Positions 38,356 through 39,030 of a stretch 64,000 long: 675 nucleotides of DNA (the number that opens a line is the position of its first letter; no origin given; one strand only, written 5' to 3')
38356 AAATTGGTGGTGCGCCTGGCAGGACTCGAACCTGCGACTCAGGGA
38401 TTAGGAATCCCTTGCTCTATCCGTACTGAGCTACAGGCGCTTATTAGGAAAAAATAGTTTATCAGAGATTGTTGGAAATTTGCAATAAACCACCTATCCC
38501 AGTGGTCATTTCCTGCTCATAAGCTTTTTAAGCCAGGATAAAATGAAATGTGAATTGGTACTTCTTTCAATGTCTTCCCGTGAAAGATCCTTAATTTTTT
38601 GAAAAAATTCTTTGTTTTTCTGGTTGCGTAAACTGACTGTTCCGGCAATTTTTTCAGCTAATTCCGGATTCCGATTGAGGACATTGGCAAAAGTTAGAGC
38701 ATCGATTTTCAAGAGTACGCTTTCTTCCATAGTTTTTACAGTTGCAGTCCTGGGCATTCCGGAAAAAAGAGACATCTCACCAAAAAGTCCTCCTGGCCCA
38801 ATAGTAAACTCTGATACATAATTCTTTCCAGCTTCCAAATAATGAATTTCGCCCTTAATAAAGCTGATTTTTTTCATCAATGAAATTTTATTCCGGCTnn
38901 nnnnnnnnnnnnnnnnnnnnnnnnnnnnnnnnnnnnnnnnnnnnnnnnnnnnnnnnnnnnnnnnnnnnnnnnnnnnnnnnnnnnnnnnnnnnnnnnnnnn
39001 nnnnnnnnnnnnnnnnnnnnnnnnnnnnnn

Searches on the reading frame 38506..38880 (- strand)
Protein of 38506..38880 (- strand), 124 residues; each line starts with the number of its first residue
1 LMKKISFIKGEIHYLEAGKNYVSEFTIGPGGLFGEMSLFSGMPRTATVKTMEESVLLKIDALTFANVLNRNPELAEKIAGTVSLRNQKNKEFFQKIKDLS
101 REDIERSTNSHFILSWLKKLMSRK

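Call 72: search_protein_families(library=pfam, proteins=[window:38506-38880:-], max_evalue=0.001)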
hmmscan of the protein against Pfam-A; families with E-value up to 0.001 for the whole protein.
window:38506-38880:- (124 aa): 1 family
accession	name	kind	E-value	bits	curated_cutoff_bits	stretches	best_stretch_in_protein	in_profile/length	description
PF00027.35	cNMP_binding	-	2e-11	44.1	27.5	1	14-71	33-89/89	Cyclic nucleotide-binding domain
